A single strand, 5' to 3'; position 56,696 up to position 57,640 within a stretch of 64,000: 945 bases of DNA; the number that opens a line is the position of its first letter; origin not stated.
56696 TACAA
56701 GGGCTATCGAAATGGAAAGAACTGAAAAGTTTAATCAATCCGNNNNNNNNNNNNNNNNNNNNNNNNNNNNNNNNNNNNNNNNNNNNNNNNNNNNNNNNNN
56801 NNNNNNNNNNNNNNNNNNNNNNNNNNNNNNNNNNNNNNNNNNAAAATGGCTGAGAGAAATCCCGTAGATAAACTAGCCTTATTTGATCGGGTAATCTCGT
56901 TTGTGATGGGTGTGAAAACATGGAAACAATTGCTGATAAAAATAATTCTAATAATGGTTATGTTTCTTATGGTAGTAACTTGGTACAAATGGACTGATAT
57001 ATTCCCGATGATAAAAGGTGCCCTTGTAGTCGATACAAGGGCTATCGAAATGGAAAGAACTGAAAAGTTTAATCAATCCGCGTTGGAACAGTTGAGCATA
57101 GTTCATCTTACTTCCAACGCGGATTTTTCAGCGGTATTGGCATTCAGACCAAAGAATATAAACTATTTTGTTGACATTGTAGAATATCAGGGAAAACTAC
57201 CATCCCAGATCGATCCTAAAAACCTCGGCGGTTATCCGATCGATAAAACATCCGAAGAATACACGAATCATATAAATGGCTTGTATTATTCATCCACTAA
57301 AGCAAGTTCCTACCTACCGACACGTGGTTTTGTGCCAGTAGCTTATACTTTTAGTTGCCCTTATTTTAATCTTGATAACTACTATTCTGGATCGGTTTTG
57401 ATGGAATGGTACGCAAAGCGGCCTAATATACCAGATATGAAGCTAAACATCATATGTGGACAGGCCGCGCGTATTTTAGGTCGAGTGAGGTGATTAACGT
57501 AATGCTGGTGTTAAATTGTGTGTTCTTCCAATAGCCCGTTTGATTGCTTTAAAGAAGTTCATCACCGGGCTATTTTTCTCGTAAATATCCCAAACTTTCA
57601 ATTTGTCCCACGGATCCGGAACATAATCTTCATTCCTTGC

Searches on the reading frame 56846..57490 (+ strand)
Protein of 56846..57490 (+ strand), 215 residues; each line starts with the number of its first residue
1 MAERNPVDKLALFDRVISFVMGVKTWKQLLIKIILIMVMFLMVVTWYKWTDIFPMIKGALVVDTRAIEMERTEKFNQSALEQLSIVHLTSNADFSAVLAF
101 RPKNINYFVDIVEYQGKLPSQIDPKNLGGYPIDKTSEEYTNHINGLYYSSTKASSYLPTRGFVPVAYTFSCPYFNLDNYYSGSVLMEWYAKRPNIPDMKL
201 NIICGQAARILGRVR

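Call 3: search_protein_families(library=pfam, proteins=[window:56846-57490:+], max_evalue=0.01)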
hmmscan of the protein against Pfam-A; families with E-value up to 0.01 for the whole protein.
window:56846-57490:+ (215 aa): 1 family
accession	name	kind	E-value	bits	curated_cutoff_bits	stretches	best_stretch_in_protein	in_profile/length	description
PF11031.13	Phage_holin_T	-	3e-52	177.8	22.2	1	27-213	27-232/233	Bacteriophage T holin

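Call 4: search_protein_families(library=phrogs, proteins=[window:56846-57490:+], max_evalue=0.001)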
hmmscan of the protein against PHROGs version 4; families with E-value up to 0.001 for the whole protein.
window:56846-57490:+ (215 aa): 2 families
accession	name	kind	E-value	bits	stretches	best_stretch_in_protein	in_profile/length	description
phrog_860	-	lysis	2e-83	280.2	1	7-215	7-215/215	holin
phrog_34589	-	lysis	6.3e-12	46.2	1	70-103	19-52/53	holin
